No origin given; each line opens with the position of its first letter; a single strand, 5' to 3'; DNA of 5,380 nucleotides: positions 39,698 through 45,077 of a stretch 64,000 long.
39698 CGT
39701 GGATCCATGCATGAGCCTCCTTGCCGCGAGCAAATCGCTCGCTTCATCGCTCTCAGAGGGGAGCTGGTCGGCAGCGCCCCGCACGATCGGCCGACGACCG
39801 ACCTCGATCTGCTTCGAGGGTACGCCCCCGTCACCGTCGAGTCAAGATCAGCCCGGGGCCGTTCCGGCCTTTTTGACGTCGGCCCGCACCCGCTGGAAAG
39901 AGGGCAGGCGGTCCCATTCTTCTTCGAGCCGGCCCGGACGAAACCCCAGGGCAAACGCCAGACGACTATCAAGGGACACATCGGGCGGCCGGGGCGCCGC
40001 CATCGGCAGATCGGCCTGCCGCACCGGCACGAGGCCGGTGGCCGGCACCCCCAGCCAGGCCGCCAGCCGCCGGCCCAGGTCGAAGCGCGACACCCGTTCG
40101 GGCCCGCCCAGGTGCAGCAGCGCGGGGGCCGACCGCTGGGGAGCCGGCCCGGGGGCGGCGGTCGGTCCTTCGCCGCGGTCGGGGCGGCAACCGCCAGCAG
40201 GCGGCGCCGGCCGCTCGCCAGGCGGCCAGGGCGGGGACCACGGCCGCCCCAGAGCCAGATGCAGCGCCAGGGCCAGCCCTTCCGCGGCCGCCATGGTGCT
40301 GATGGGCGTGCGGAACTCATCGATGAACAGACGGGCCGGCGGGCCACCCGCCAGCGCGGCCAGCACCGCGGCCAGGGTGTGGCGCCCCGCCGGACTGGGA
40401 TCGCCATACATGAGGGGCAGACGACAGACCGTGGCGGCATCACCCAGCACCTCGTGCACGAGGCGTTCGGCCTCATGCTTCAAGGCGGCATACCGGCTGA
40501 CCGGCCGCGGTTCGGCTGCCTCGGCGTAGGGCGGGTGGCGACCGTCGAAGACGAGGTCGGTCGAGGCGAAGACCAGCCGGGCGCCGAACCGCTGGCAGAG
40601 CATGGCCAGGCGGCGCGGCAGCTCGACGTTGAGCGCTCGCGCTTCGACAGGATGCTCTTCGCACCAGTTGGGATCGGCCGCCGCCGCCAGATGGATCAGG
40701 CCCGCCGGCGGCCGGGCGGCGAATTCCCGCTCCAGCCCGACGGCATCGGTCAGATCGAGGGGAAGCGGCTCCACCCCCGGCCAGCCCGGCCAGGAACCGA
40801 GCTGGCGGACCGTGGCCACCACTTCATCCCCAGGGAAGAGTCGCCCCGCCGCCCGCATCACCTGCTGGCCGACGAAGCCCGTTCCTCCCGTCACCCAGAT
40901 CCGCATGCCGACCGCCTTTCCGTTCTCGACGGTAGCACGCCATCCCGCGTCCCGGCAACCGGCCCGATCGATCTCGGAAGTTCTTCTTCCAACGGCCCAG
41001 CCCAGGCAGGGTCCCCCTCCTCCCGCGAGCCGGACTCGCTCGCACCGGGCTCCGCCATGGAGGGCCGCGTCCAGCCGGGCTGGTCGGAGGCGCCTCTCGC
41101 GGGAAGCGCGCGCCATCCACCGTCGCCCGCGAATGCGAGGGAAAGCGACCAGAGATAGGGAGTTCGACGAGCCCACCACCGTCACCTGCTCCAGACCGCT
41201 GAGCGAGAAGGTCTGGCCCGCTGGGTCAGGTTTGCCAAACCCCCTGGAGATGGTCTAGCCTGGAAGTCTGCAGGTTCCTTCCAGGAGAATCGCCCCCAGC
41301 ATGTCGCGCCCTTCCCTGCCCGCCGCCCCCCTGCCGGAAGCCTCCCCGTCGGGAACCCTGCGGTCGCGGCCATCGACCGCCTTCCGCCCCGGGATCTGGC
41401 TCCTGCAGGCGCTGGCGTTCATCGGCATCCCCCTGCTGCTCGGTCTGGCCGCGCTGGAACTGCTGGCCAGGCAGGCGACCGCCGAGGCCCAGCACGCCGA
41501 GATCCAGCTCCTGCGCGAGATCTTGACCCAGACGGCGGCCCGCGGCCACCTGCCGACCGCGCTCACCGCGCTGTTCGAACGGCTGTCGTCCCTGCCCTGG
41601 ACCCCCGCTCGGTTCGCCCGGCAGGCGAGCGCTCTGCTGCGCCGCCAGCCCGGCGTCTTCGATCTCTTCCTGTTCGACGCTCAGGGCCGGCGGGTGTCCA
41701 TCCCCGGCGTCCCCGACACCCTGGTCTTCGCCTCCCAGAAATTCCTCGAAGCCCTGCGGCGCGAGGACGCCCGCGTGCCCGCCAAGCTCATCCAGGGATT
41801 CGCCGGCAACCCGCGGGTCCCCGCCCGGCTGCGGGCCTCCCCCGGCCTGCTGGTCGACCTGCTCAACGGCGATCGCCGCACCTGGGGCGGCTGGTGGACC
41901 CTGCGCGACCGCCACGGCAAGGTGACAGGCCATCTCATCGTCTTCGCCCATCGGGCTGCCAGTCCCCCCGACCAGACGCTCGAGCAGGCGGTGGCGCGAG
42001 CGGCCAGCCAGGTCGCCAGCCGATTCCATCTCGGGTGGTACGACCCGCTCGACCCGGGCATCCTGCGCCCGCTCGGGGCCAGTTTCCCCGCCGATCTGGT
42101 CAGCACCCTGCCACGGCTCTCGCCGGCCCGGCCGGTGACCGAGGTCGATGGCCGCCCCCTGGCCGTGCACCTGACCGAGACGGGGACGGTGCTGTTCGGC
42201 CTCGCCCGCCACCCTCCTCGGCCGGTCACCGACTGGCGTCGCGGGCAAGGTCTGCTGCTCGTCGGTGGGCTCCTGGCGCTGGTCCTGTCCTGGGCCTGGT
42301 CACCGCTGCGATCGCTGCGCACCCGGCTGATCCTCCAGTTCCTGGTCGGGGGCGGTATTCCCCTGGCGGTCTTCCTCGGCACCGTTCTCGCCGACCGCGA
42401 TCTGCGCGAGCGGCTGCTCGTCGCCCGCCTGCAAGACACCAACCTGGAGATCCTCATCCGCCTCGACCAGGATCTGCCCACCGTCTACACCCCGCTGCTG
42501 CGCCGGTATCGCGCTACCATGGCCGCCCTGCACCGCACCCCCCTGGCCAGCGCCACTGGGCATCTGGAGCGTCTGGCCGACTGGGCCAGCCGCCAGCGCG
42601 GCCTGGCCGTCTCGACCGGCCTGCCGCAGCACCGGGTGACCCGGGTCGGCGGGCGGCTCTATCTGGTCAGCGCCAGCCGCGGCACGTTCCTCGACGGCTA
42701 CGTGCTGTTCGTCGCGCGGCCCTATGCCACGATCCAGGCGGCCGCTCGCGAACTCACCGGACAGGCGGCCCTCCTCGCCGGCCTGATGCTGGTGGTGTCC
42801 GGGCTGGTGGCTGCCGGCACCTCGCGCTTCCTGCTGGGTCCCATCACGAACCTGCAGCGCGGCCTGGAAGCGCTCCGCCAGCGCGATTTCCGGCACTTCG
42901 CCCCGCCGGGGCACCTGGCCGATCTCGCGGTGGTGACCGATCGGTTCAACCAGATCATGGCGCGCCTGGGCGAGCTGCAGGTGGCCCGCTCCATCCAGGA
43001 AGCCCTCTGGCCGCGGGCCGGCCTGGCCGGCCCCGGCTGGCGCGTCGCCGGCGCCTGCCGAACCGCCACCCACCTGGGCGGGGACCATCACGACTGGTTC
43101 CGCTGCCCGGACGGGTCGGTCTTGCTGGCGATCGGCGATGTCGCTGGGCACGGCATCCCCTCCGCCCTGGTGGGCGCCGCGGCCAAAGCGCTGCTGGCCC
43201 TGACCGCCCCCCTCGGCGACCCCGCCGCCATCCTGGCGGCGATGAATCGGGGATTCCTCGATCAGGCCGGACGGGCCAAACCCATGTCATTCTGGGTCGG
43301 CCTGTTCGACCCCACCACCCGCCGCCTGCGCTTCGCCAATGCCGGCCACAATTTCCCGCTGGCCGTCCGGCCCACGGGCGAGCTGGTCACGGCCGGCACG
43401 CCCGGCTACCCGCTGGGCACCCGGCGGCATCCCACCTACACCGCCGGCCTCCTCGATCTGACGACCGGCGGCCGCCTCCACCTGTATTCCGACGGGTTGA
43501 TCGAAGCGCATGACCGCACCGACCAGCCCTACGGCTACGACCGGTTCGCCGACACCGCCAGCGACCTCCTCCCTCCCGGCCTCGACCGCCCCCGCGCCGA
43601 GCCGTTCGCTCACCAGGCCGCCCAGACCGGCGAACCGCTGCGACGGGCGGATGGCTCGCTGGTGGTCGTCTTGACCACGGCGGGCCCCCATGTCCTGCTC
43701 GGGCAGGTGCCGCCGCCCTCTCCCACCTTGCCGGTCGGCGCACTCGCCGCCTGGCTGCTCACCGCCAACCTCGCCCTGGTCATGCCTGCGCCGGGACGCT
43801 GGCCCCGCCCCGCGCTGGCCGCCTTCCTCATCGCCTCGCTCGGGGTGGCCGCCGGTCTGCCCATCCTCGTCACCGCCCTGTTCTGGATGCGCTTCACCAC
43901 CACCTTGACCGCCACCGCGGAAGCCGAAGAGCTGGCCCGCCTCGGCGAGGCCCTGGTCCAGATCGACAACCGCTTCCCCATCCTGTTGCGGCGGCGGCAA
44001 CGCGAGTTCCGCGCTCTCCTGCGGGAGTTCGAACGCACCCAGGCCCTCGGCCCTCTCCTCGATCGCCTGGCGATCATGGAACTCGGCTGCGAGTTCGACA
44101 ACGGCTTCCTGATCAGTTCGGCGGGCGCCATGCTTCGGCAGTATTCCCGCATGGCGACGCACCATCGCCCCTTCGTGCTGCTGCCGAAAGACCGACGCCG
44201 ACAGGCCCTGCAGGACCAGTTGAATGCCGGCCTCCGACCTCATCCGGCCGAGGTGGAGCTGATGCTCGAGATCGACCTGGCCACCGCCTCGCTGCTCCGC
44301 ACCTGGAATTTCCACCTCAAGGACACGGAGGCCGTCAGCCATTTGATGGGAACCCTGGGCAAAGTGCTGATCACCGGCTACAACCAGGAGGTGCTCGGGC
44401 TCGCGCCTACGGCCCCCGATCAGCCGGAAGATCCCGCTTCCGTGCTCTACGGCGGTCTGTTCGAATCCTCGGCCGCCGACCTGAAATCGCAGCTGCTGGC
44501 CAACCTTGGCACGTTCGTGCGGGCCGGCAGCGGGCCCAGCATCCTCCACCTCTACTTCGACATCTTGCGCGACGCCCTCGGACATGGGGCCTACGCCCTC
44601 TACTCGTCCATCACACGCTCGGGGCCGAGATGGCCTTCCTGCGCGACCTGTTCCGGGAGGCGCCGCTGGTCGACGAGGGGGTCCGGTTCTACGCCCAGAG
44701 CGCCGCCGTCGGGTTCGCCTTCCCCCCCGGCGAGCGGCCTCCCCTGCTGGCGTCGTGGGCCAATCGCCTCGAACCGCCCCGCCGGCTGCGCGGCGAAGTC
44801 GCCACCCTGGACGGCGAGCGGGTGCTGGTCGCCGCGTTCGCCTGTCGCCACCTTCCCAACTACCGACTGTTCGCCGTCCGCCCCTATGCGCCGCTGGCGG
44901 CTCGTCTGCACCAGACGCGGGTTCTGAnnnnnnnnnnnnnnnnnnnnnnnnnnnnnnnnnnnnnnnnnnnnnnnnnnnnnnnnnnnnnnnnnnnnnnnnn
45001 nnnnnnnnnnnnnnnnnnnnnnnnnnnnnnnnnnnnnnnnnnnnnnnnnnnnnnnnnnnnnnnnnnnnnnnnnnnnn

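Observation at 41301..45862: Two tandem sensor-HAMP-PP2C (RsbU/SpoIIE-type) phosphatase modules fused in one open frame, with a -1 frame break in a GGGG run at ~44620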

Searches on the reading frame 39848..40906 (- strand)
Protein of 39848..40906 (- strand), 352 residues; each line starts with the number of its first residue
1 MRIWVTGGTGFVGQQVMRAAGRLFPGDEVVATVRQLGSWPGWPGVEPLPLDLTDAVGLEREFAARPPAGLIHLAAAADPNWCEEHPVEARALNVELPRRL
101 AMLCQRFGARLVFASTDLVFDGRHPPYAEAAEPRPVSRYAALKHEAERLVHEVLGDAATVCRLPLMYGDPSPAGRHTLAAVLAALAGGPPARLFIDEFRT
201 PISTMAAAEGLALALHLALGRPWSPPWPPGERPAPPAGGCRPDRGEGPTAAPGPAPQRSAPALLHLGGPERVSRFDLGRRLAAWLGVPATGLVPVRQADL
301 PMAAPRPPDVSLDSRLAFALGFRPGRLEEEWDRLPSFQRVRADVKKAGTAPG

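Call 37: find_encoding_contigs(protein=window:39848-40906:-, flank=10000, max_places=10)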
Protein window:39848-40906:- (352 aa): 4 contigs read that carry it; 3 places shown.
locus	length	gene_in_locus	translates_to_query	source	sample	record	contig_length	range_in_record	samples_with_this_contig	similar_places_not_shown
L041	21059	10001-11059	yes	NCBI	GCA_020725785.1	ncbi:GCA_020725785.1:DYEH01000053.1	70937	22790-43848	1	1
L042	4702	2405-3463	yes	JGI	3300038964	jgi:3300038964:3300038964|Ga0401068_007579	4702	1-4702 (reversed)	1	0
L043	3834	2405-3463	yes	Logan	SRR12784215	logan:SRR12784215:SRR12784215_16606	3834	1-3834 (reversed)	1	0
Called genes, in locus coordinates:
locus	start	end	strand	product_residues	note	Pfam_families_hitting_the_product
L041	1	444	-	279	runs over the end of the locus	-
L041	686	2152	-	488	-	PF13529:Peptidase_C39_2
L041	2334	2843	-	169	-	-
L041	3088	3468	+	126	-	-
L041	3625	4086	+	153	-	-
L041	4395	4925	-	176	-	-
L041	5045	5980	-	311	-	PF07228:SpoIIE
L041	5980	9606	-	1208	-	PF07228:SpoIIE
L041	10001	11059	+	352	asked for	PF01370:Epimerase, PF04321:RmlD_sub_bind, PF16363:GDP_Man_Dehyd (faint)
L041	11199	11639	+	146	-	PF04536:TPM_phosphatase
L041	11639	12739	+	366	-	PF04536:TPM_phosphatase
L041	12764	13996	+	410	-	-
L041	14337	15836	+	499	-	-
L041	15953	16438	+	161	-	-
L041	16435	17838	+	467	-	-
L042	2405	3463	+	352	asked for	PF01370:Epimerase, PF04321:RmlD_sub_bind, PF16363:GDP_Man_Dehyd (faint)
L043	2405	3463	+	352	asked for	PF01370:Epimerase, PF04321:RmlD_sub_bind, PF16363:GDP_Man_Dehyd (faint)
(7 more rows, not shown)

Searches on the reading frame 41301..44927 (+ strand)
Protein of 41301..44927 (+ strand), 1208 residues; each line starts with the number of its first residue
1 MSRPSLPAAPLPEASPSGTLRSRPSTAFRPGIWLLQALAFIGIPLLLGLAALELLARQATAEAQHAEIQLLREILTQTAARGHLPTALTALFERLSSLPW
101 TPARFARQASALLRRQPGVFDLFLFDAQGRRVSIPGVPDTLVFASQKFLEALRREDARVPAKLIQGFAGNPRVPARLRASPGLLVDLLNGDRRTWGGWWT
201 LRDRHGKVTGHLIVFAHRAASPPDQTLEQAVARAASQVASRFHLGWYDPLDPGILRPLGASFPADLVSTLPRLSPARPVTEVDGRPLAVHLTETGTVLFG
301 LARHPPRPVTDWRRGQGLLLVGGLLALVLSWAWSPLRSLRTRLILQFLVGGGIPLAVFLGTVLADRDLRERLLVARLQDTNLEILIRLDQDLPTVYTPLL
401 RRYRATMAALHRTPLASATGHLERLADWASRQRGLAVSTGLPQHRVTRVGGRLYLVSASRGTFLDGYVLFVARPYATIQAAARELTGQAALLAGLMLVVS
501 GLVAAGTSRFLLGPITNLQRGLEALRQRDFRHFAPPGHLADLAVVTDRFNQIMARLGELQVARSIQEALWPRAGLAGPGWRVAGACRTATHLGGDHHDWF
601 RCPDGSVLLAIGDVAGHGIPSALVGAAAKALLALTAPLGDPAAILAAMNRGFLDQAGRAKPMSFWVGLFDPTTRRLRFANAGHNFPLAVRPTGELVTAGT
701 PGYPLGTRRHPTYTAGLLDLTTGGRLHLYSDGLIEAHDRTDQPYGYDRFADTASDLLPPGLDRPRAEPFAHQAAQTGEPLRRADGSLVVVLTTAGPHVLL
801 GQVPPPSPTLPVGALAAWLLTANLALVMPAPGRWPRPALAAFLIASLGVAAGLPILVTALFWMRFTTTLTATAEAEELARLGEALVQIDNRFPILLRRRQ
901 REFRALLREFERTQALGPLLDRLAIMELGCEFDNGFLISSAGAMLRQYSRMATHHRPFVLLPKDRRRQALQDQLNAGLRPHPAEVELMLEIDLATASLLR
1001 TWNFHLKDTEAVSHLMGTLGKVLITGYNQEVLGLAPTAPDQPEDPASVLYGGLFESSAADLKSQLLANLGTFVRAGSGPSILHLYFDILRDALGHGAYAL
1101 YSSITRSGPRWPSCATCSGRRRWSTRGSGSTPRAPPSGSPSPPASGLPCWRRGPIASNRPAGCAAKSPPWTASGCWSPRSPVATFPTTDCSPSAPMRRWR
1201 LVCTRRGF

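Call 6: search_protein_families(library=pfam, proteins=[window:41301-44927:+], max_evalue=0.01)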
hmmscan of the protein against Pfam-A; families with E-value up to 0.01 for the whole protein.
window:41301-44927:+ (1208 aa): 1 family
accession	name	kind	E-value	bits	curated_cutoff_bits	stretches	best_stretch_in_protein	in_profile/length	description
PF07228.17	SpoIIE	-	5.6e-32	111.7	25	1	603-756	1-156/192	Stage II sporulation protein E (SpoIIE)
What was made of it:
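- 42606..43568 (+): g1, 3' part. It holds the end of B1, TM4 (aa 489-512), a HAMP-like linker and PP2C-1 truncated at its C-terminus (Pfam SpoIIE, aa 603-756 = nt 43107-43568). Pfam SpoIIE scores 111.7 bits and covers profile positions 1-156 of 192 (call 6).
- Checked: Its PP2C match covers only profile positions 1-156 of 192 and ends at 43568 (call 6).
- The tail has D-G-S where PP2C has D-D-x-T, and the Pfam profile does not extend into it (call 6).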

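Call 10: find_encoding_contigs(protein=window:41301-44927:+, flank=10000, max_places=6)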
Protein window:41301-44927:+ (1208 aa): 1 contig read that carries it; 1 place shown.
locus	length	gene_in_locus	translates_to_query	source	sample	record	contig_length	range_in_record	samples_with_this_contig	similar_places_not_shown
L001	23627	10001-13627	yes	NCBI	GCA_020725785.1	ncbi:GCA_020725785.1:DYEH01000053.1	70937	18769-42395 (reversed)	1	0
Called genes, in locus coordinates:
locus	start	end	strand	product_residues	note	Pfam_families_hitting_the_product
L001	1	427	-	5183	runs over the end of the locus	PF04151:PPC (faint), PF00041:fn3 (faint), PF13205:Big_5, PF19077:Big_13 (faint)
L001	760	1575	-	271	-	PF12797:Fer4_2 (faint), PF00037:Fer4 (weak), PF13237:Fer4_10, PF14697:Fer4_21, PF12838:Fer4_7, PF13187:Fer4_9 (weak)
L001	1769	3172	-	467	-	-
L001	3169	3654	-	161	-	-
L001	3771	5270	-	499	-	-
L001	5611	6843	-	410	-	-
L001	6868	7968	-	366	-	PF04536:TPM_phosphatase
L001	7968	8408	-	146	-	PF04536:TPM_phosphatase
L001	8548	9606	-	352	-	PF01370:Epimerase, PF04321:RmlD_sub_bind, PF16363:GDP_Man_Dehyd (faint)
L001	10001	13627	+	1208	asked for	PF07228:SpoIIE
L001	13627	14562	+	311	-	PF07228:SpoIIE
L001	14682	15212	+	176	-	-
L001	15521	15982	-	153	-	-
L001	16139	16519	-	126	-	-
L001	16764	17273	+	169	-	-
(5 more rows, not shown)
